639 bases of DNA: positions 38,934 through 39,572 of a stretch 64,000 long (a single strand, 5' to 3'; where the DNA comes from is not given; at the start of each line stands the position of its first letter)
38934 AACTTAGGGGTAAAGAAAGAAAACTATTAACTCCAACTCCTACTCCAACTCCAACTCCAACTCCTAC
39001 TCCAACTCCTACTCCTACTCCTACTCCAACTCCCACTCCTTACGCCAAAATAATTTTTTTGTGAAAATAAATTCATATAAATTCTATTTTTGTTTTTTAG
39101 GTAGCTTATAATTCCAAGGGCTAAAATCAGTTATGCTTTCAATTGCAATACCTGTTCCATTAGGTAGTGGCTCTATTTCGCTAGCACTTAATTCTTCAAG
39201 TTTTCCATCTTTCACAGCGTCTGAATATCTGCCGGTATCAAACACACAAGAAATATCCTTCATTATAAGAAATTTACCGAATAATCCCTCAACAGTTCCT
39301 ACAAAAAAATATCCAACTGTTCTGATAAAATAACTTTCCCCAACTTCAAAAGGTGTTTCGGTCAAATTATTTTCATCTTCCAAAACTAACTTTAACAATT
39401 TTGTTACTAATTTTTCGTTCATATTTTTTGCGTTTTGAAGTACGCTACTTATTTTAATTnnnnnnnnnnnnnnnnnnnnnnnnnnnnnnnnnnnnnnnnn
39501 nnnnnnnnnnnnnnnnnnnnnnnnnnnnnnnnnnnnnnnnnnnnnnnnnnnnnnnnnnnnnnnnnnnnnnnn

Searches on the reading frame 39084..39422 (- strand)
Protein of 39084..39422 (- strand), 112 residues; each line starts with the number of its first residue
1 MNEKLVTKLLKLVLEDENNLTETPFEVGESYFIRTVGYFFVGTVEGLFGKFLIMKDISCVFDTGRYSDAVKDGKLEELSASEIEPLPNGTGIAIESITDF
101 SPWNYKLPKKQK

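Call 13: find_encoding_contigs(protein=window:39084-39422:-, flank=6000, max_places=10)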
Protein window:39084-39422:- (112 aa): 1 contig read that carries it; 1 place shown.
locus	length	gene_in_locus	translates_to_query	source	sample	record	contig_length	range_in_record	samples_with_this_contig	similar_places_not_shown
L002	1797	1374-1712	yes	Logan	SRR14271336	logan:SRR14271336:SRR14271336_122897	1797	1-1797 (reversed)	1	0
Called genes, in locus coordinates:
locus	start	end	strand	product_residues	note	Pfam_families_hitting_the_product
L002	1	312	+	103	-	?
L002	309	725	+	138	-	-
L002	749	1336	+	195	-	PF18896:SLT_3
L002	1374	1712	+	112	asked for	-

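Call 31: find_homologous_proteins(query=window:39084-39422:-, max_evalue=0.001)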
Query window:39084-39422:- (112 aa): 8 proteins with E <= 0.001 among 16 candidates.
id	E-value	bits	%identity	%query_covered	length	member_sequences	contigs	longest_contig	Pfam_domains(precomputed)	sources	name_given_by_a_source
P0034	9.0e-68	243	100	100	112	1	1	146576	-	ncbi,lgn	-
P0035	6.9e-51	189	77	100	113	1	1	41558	-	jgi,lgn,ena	-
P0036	5.0e-50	186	84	81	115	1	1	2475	-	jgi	-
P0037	4.2e-49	183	72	100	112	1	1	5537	-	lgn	-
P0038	8.9e-49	182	75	97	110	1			-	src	-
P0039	2.0e-37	145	61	100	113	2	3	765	-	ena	-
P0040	2.4e-33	132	55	100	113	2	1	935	-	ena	-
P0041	1.2e-17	82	41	100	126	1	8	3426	-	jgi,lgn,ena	-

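Call 32: find_encoding_contigs(protein=P0035, flank=3000, max_places=3)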
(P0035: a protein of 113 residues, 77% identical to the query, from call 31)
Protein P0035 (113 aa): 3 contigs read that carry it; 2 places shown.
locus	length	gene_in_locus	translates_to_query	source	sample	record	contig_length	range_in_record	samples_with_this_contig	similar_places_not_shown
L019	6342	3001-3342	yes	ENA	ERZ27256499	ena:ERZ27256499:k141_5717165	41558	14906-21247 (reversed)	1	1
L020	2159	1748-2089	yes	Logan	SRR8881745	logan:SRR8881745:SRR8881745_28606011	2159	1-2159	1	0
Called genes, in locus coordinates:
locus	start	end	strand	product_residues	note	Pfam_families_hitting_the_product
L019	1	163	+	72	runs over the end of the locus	-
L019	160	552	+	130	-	-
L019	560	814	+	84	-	-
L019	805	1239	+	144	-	-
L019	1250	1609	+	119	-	PF09643:YopX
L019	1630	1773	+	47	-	-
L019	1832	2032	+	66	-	-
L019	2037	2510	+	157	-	-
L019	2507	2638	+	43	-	-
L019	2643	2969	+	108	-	-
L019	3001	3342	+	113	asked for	-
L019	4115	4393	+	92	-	-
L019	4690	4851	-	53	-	-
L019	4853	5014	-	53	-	-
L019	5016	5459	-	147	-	-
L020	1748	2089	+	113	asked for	-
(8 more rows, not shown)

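Call 33: find_encoding_contigs(protein=P0037, flank=3000, max_places=3)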
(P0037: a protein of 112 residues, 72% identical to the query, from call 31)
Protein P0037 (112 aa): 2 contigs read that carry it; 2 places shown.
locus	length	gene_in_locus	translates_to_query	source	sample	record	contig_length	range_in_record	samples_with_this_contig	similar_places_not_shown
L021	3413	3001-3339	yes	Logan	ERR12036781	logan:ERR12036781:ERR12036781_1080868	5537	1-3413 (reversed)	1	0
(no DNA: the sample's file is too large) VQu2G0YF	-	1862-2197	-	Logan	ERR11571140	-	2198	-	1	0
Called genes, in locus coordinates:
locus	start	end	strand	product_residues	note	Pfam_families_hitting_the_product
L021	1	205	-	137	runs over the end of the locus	-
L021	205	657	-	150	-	-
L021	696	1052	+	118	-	-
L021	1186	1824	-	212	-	-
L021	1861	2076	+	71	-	PF13560:HTH_31, PF12844:HTH_19 (weak), PF01381:HTH_3, PF13443:HTH_26 (weak)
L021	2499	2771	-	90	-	-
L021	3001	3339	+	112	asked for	-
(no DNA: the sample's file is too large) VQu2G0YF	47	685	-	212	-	-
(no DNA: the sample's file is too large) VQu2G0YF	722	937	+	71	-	PF13560:HTH_31, PF12844:HTH_19 (weak), PF01381:HTH_3, PF13443:HTH_26 (weak)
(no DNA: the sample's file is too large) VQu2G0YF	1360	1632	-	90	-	-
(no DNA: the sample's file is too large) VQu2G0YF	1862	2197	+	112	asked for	?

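Call 34: find_encoding_contigs(protein=P0036, flank=3000, max_places=3)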
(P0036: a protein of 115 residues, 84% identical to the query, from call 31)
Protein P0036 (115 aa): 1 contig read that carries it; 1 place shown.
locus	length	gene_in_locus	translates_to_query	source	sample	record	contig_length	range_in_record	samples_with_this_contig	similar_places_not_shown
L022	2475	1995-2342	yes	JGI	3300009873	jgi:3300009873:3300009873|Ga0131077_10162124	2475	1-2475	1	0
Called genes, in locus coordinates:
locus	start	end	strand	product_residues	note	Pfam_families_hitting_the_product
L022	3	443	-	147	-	?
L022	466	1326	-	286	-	PF12760:Zn_ribbon_IS1595, PF12762:DDE_Tnp_IS1595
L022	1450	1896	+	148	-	PF01555:N6_N4_Mtase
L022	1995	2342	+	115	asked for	-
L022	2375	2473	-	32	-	?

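Call 47: find_related_loci(query=A2, collection=viral_contigs, flank=2500)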
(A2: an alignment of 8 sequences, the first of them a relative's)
Query A2 (112 aa) in viral_contigs; peptide patterns used: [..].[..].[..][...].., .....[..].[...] (x = any residue, [..] = any of these).
61 stretches matched a pattern; 11 encode a relative of the query (tblastn E <= 1e-3); 11 distinct loci.
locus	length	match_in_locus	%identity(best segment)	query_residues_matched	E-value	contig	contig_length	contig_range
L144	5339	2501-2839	77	1-112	4e-57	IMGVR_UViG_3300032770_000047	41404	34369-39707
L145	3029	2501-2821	40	2-112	4e-22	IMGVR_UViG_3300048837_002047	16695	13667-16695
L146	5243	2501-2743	38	27-112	9e-19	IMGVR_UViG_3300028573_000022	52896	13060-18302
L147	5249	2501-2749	36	25-112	3e-17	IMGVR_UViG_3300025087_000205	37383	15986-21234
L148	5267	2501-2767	36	20-112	1e-16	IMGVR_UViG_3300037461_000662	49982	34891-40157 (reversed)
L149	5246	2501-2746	41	25-112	2e-16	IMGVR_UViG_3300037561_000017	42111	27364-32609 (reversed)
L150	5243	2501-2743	39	4-90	3e-15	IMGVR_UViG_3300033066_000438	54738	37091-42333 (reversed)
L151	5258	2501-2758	38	24-112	3e-15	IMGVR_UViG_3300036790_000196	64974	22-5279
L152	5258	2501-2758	38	24-112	3e-15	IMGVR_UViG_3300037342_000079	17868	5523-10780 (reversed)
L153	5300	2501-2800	35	16-112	2e-12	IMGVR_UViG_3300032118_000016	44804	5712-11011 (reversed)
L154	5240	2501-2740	32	10-94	2e-12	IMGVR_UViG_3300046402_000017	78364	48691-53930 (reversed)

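Call 50: predict_structure(alignment_id=A2)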
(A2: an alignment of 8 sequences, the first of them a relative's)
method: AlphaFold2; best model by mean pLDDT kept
length: 112 residues; sequences in the alignment: 8
mean_pLDDT: 72.9   pTM: 0.59
mean pLDDT of the five models: 72.9, 71.6, 71.5, 68.5, 42.4
residues with pLDDT >= 90: 15; 70-90: 51; 50-70: 41; < 50: 5
segments of 3 or more residues with pLDDT < 50: 16-20
pLDDT, mean of each block of 10 residues (from residue 1): 65 51 80 86 88 88 59 56 76 87 70 52
secondary structure, 60 per line:
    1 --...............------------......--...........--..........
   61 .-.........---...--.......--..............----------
elements in order: H3-17 E30-35 E38-48 E51-61 H63-71 E83-86 E89-93 E97-102

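Call 53: fold_search(model_id=the predicted structure, library=viral)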
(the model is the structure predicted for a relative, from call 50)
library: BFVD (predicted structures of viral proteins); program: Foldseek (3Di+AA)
matches with E <= 10: 916; with E <= 0.001: 0
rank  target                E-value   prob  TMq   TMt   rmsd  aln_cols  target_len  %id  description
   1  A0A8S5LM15            2.7e-03  1.00  0.44  0.55   8.7        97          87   18  Putative KleE stable inheritance protein [Siphoviridae sp. ctvok7]
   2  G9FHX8                1.6e-02  1.00  0.39  0.46  10.7       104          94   12  (no name in the UniProt tables at hand)
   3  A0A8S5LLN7            2.0e-02  1.00  0.42  0.57   9.6        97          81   12  Uncharacterized protein [Siphoviridae sp. ctvok7]
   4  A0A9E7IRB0            2.2e-02  0.99  0.43  0.46  15.7       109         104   13  (no name in the UniProt tables at hand)
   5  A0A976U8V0            2.6e-02  1.00  0.42  0.52  10.3       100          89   13  (no name in the UniProt tables at hand)
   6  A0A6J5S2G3            2.8e-02  0.99  0.39  0.52   8.9        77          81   21  Uncharacterized protein [uncultured Caudovirales phage]
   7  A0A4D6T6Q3            3.5e-02  1.00  0.44  0.61   5.0        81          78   10  RNA binding protein [Gordonia phage Reyja]
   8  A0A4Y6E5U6            5.0e-02  0.94  0.41  0.42  15.8       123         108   12  (no name in the UniProt tables at hand)
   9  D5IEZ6                6.0e-02  0.97  0.36  0.55  11.1       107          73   15  Uncharacterized protein [Sulfolobus turreted icosahedral virus 2]
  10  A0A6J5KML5            6.0e-02  0.89  0.38  0.38   9.0       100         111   16  Uncharacterized protein [uncultured Caudovirales phage]
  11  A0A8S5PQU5            7.6e-02  0.92  0.41  0.30  10.5       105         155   13  Uncharacterized protein [Siphoviridae sp. ct96x5]
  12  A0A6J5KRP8            8.1e-02  0.60  0.33  0.25  15.9       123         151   15  DUF6948 domain-containing protein [uncultured Caudovirales phage]
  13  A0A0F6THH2            9.7e-02  1.00  0.45  0.55   4.6        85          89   16  Uncharacterized protein [Sinorhizobium phage phiM9]
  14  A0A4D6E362            9.7e-02  0.85  0.30  0.43   7.3        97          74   15  (no name in the UniProt tables at hand)
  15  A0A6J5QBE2            1.0e-01  0.91  0.33  0.40   8.8       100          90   11  Uncharacterized protein [uncultured Caudovirales phage]
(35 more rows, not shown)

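Call 55: fold_search(model_id=the predicted structure, library=pdb)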
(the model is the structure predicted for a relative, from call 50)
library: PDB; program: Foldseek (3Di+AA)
matches with E <= 10: 595; with E <= 0.001: 0
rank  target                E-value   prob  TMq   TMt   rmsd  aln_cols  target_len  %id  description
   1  1jbm_A                7.5e-03  1.00  0.41  0.56   8.3       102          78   14  Heptameric crystal structure of Mth649, an Sm-like archaeal protein from Methanobacterium thermautotrophicum (released 2003-03-25)
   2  6exn_l                1.1e-02  1.00  0.44  0.56   8.9       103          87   18  Post-catalytic P complex spliceosome with 3' splice site docked (released 2018-01-17)
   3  1i5l_I                1.2e-02  1.00  0.39  0.58   5.5        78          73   15  CRYSTAL STRUCTURE OF AN SM-LIKE PROTEIN (AF-SM1) FROM ARCHAEOGLOBUS FULGIDUS COMPLEXED WITH SHORT POLY-U RNA (released 2001-08-28)
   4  4c92_D                1.4e-02  1.00  0.43  0.55  10.2        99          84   14  Crystal structure of the yeast Lsm1-7 complex (released 2013-10-16)
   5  6ppn_O                2.3e-02  1.00  0.45  0.68   4.5        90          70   10  Structure of S. pombe Lsm2-8 with unprocessed U6 snRNA (released 2020-06-17)
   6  6ppn_G                2.3e-02  1.00  0.45  0.64   4.6        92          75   10  Structure of S. pombe Lsm2-8 with unprocessed U6 snRNA (released 2020-06-17)
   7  9nh5_G                2.3e-02  1.00  0.42  0.59   6.5        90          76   13  CRYO-EM STRUCTURE OF HUMAN U7 SNRNP WITH METHYLATED noncleavable H2A* SUBSTRATE PRE-MRNA (core region) (released 2026-01-21)
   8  9dtr_k                3.0e-02  0.99  0.42  0.44   9.6        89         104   16  Structure of the yeast post-catalytic P complex spliceosome at 2.3 Angstrom resolution (released 2024-12-25)
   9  4c92_G                3.1e-02  1.00  0.45  0.64   6.1        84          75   12  Crystal structure of the yeast Lsm1-7 complex (released 2013-10-16)
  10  9esh_E                3.1e-02  0.99  0.40  0.46  12.5       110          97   15  Structure of a B-state intermediate committed to discard (Bd-I state) (released 2024-12-25)
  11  5gan_b                3.8e-02  0.99  0.38  0.51   5.9        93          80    9  The overall structure of the yeast spliceosomal U4/U6.U5 tri-snRNP at 3.7 Angstrom (released 2016-01-27)
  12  3jb9_E                4.0e-02  0.99  0.40  0.45  11.9       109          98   16  Cryo-EM structure of the yeast spliceosome at 3.6 angstrom resolution (released 2015-09-23)
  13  9l5r_g                5.1e-02  1.00  0.42  0.61   4.8        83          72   13  Cryo-EM structure of the thermophile spliceosome (state ILS) (released 2025-03-12)
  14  6j6g_z                5.1e-02  0.97  0.42  0.43   7.9        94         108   13  Cryo-EM structure of the yeast B*-a2 complex at an average resolution of 3.2 angstrom (released 2019-04-24)
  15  3swn_E                5.4e-02  0.99  0.40  0.59   8.6       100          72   12  Structure of the LSm657 Complex: An Assembly Intermediate of the LSm1 7 and LSm2 8 Rings (released 2011-10-26)
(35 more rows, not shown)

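Call 66: search_protein_families(library=padloc, proteins=[window:39084-39422:-], max_evalue=0.1)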
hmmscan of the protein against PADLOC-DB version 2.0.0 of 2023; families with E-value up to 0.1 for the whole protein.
window:39084-39422:- (112 aa): 0 families

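Call 67: search_protein_families(library=ncbifam, proteins=[window:39084-39422:-], max_evalue=0.1)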
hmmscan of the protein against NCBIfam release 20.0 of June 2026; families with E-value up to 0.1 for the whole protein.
window:39084-39422:- (112 aa): 0 families

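Call 75: search_protein_representatives(alignment_id=A2)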
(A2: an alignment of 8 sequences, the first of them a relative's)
Query: 8 sequences, 113 profile positions. Proteins with E-value up to 0.001 (for the whole library): 1623; up to 1e-10: 781; up to 1e-30: 1. The best 150 are listed.
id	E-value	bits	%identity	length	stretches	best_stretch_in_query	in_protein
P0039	6.4e-57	206.6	-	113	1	1-113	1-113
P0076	7.2e-29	116.2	-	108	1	1-113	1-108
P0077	4.5e-27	110.4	-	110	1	1-113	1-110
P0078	7.3e-27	109.8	-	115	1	4-113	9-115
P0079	5.2e-26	107.0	-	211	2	21-110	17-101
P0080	6.6e-26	106.7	-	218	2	25-111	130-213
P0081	8.0e-26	106.4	-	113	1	18-113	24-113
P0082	4.1e-25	104.1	-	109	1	19-113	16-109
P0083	6.7e-24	100.2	-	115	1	6-113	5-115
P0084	9.8e-24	99.7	-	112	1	15-113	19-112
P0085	1.0e-23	99.6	-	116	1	14-113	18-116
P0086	1.1e-23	99.5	-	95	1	18-113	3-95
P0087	1.5e-23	99.1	-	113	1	12-113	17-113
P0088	2.0e-23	98.7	-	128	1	10-112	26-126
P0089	2.8e-23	98.2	-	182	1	8-108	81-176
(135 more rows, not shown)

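Call 79: search_protein_families(library=pfam, alignment_id=A5, max_evalue=0.01)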
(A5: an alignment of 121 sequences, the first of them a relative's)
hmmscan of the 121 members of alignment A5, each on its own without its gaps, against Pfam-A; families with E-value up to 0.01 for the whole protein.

A. member 1, P0034 (112 aa): 0 families

B. families by the number of members that match (of 121 scanned): 12 families
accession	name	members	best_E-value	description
PF12709.12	Fungal_TACC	1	0.0018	Fungal Transforming acidic coiled-coil (TACC) proteins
PF08286.16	Spc24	1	0.002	Spc24 subunit of Ndc80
PF25450.1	Rab11-FIP3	1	0.0024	Rab11-FIP3-like domain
PF23962.1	DUF7290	1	0.0026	Domain of unknown function (DUF7290)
PF02183.23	HALZ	1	0.0034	Homeobox associated leucine zipper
PF24295.1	DUF7480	1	0.0035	Domain of unknown function (DUF7480)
PF06005.17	ZapB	1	0.0037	Cell division protein ZapB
PF23984.1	DUF7307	1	0.0048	Pam3 gp33-like protein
PF07989.16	Cnn_1N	1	0.0061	Centrosomin N-terminal motif 1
PF04977.20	DivIC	1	0.008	Septum formation initiator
PF05103.18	DivIVA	1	0.0083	DivIVA protein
PF14662.11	KASH_CCD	1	0.0094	Coiled-coil region of CCDC155 or KASH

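Call 80: search_protein_families(library=phrogs, alignment_id=A5, max_evalue=0.001)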
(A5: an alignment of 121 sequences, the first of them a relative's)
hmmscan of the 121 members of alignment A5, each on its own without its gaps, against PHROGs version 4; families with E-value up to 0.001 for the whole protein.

A. member 1, P0034 (112 aa): 0 families

B. families by the number of members that match (of 121 scanned): 1 family
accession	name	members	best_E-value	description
phrog_2352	-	1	4e-05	-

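Call 81: predict_structure(alignment_id=A5)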
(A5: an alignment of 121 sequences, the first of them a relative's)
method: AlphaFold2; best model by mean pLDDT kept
length: 112 residues; sequences in the alignment: 121
mean_pLDDT: 91.2   pTM: 0.76
mean pLDDT of the five models: 91.2, 91.0, 90.6, 89.8, 89.5
residues with pLDDT >= 90: 80; 70-90: 25; 50-70: 7; < 50: 0
segments of 3 or more residues with pLDDT < 50: none
pLDDT, mean of each block of 10 residues (from residue 1): 89 68 92 96 96 98 89 87 96 97 95 93
secondary structure, 60 per line:
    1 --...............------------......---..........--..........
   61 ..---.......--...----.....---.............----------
elements in order: H3-17 E30-35 E39-48 E51-62 H66-72 E82-86 E90-93 E97-102

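Call 83: fold_search(model_id=the predicted structure, library=pdb)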
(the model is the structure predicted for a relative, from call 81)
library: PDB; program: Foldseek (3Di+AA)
matches with E <= 10: 504; with E <= 0.001: 0
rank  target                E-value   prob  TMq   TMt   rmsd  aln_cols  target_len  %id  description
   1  9dtr_h                7.5e-03  1.00  0.48  0.50   7.4        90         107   16  Structure of the yeast post-catalytic P complex spliceosome at 2.3 Angstrom resolution (released 2024-12-25)
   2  1i8f_D                8.0e-03  1.00  0.46  0.68   7.7        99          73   12  THE CRYSTAL STRUCTURE OF A HEPTAMERIC ARCHAEAL SM PROTEIN: IMPLICATIONS FOR THE EUKARYOTIC SNRNP CORE (released 2001-05-16)
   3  6n7r_K                8.0e-03  1.00  0.50  0.45   8.9       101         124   13  Saccharomyces cerevisiae spliceosomal E complex (ACT1) (released 2019-09-18)
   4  1i8f_C                9.4e-03  1.00  0.43  0.69   3.8        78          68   12  THE CRYSTAL STRUCTURE OF A HEPTAMERIC ARCHAEAL SM PROTEIN: IMPLICATIONS FOR THE EUKARYOTIC SNRNP CORE (released 2001-05-16)
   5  9dtr_g                9.4e-03  1.00  0.46  0.70   3.1        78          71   13  Structure of the yeast post-catalytic P complex spliceosome at 2.3 Angstrom resolution (released 2024-12-25)
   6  4c92_D                1.1e-02  1.00  0.48  0.62   7.0        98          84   13  Crystal structure of the yeast Lsm1-7 complex (released 2013-10-16)
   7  1i8f_F                1.2e-02  1.00  0.44  0.62   3.8        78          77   12  THE CRYSTAL STRUCTURE OF A HEPTAMERIC ARCHAEAL SM PROTEIN: IMPLICATIONS FOR THE EUKARYOTIC SNRNP CORE (released 2001-05-16)
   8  6ppn_G                1.2e-02  1.00  0.46  0.66   6.2        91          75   10  Structure of S. pombe Lsm2-8 with unprocessed U6 snRNA (released 2020-06-17)
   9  8w2o_K                1.2e-02  1.00  0.49  0.45   8.2        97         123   13  Yeast U1 snRNP with humanized U1C Zinc-Finger domain (released 2024-05-15)
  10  8ro2_d                1.5e-02  1.00  0.45  0.51   9.4        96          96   12  Integrative Structure of the human intron lariat Spliceosome (ILS'') (released 2024-09-18)
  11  5zwn_a                1.8e-02  1.00  0.47  0.43   8.4        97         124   14  Cryo-EM structure of the yeast pre-B complex at an average resolution of 3.3 angstrom (Part II: U1 snRNP region) (released 2018-08-29)
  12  9dtr_k                1.9e-02  1.00  0.50  0.54   7.5       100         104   13  Structure of the yeast post-catalytic P complex spliceosome at 2.3 Angstrom resolution (released 2024-12-25)
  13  6ppn_O                2.0e-02  1.00  0.47  0.72   5.3        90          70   10  Structure of S. pombe Lsm2-8 with unprocessed U6 snRNA (released 2020-06-17)
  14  3pgw_E                2.0e-02  1.00  0.44  0.57   8.5       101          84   12  Crystal structure of human U1 snRNP (released 2010-12-29)
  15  6ahd_r                2.3e-02  1.00  0.45  0.65   6.2        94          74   10  The Cryo-EM Structure of Human Pre-catalytic Spliceosome (B complex) at 3.8 angstrom resolution (released 2018-11-14)
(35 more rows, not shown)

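Call 91: find_encoding_contigs(protein=P0041, flank=1500, max_places=10)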
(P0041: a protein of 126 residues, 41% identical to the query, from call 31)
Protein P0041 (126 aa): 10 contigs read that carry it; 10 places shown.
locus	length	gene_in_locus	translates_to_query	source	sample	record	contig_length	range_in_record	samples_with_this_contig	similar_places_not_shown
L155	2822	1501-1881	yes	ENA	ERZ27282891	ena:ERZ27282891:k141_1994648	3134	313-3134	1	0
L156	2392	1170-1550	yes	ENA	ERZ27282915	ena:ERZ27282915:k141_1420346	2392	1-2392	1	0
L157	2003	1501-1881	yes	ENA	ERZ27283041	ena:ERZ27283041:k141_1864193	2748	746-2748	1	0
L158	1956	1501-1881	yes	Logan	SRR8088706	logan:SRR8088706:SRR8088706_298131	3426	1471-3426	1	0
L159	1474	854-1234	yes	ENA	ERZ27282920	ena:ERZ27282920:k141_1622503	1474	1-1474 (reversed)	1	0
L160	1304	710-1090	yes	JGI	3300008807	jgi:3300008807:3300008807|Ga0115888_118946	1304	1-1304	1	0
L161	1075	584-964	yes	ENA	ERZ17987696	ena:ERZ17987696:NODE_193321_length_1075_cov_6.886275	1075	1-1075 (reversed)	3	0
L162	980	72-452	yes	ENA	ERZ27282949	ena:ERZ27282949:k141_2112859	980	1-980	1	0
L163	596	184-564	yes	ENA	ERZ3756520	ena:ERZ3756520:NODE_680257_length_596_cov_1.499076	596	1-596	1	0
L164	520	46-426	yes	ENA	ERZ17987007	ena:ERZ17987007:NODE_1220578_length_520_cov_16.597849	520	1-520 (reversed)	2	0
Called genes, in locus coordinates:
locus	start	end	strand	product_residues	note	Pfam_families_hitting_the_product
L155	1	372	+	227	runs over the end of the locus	?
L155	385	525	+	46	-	-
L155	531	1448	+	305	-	PF20530:DUF6745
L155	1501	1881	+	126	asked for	-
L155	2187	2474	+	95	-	-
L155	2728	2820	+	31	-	?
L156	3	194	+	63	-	?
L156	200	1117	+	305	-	PF20530:DUF6745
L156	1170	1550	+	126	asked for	-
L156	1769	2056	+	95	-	-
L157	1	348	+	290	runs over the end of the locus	-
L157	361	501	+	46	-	-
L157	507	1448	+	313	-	PF20530:DUF6745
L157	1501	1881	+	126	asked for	-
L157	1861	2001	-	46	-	?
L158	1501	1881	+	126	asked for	-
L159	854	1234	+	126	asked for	-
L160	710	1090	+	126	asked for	-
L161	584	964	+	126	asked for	-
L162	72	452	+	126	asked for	-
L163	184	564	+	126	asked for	-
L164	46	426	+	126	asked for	-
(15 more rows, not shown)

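Call 97: search_protein_families(library=phrogs, alignment_id=A6, max_evalue=0.00001)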
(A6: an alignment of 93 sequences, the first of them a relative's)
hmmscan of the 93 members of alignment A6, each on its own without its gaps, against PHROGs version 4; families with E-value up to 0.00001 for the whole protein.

A. member 1, L147:518-1099:+ (194 aa): 0 families

B. families by the number of members that match (of 93 scanned): 76 families (the first 25 are shown)
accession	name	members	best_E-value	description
phrog_434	-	2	4.5e-56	RecE-like recombination exonuclease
phrog_2324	-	2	3.6e-41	Erf-like ssDNA annealing protein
phrog_155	-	2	1.6e-35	Erf-like ssDNA annealing protein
phrog_149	-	2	1.8e-33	exonuclease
phrog_98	-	2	4.1e-24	-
phrog_8684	-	2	3.1e-13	-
phrog_146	-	1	8.9e-102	portal protein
phrog_16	-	1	2.3e-91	DNA helicase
phrog_324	-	1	1.9e-69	head morphogenesis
phrog_148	-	1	9e-65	RecT-like ssDNA annealing protein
phrog_10048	-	1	3.5e-53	-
phrog_15528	-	1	1.1e-50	portal protein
phrog_1376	-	1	9.9e-45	-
phrog_3377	-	1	2.8e-44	HNH endonuclease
phrog_374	-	1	1.1e-39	HNH endonuclease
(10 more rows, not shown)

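Call 104: search_dna_similar(query=window:39084-39422:-, collection=phages, mode=protein, max_evalue=0.001, max_rows=25)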
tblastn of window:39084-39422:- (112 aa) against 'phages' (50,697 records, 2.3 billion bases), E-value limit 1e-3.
Records with a match: 1; places in all: 1; records where one place covers at least 80% of the query: 0.
Best place of each record, by identity: <60% 1.
By first word of the organism name: Caudoviricetes 1.
By host as written in the record: - 1.
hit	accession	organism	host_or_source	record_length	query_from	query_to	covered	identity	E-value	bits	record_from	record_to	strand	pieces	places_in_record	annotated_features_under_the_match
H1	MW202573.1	Caudoviricetes sp.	Manatee Spring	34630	24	100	69%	43.6%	2e-10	62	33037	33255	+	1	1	hypothetical protein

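Call 105: search_dna_similar(query=window:39084-39422:-, collection=plasmids, mode=protein, max_evalue=0.001, max_rows=15)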
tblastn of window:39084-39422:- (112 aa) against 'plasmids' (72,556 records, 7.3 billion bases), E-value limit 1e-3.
No match.

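Call 106: get_annotated_region(hit=H1, flank=1500)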
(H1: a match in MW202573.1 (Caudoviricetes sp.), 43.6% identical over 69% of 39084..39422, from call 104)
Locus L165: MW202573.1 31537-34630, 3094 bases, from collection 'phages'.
description: Myoviridae sp. isolate ctTUS972, complete genome.
organism: Caudoviricetes sp. (NCBI taxid 2832643)
taxonomy: Viruses; Duplodnaviria; Heunggongvirae; Uroviricota; Caudoviricetes
host: -; source: Manatee Spring; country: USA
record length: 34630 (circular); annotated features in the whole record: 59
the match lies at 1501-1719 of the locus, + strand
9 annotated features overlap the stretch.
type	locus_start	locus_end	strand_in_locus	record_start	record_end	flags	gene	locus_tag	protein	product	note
CDS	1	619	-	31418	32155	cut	-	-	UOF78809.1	hypothetical protein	-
CDS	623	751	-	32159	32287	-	-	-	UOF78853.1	hypothetical protein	-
CDS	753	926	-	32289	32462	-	-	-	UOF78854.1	repressor protein factoR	-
CDS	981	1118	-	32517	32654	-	-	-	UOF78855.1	hypothetical protein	-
CDS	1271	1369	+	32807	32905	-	-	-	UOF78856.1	hypothetical protein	-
CDS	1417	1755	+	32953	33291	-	-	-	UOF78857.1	hypothetical protein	-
CDS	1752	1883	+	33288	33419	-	-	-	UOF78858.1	hypothetical protein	-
CDS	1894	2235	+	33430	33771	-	-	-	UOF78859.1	zinc finger domain protein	-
CDS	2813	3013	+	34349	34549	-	-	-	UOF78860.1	hypothetical protein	-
